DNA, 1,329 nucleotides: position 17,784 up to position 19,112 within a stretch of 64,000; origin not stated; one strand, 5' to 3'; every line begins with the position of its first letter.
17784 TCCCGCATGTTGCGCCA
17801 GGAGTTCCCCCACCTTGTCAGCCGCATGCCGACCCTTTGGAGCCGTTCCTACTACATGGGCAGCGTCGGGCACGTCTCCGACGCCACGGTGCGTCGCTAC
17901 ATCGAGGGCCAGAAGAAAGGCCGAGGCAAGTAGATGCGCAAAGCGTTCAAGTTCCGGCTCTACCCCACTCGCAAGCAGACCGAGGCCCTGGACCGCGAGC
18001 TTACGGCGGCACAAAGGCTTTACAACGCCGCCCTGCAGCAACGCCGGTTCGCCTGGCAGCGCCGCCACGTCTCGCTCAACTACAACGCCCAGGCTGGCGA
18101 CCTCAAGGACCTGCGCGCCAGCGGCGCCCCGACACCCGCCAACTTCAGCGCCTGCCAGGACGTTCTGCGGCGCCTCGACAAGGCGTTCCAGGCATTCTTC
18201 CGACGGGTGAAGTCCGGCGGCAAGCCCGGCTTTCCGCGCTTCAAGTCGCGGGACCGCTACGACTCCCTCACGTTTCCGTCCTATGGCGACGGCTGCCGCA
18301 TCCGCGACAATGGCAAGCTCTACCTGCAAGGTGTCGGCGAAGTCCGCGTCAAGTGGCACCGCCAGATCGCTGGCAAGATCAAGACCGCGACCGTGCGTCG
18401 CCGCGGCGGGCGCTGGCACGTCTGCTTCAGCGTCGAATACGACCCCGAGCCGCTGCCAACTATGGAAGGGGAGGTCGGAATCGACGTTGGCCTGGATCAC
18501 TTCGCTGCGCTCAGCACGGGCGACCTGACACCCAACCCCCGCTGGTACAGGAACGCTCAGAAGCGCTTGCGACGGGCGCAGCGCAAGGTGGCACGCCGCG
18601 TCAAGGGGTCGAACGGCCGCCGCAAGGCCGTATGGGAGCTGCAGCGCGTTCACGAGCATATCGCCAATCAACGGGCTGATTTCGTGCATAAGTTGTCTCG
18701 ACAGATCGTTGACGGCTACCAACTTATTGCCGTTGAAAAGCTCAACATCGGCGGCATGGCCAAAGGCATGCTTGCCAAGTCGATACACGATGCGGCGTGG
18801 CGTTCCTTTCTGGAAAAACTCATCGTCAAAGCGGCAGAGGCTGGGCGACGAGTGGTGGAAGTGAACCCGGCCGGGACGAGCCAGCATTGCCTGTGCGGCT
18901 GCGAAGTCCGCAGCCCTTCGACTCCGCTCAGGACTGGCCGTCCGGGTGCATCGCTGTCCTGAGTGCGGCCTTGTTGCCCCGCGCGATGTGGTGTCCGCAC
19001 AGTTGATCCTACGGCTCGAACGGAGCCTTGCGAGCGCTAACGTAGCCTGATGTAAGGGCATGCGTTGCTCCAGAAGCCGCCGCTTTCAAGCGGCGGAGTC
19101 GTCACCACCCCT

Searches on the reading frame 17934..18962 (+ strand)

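Call 35: search_protein_families(library=pfam, proteins=[window:17934-18962:+], max_evalue=0.001)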
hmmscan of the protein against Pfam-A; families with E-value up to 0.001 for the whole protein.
window:17934-18962:+ (342 aa): 3 families
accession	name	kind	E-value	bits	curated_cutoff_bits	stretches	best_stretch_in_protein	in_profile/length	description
PF01385.25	OrfB_IS605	-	3e-30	105.3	30.5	1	166-277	3-118/120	Probable transposase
PF12323.14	HTH_OrfB_IS605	-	4.8e-09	36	21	1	1-44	1-45/47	Helix-turn-helix domain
PF07282.18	Cas12f1-like_TNB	-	1.5e-08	35.1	26.3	1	289-323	1-36/60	Cas12f1-like, TNB domain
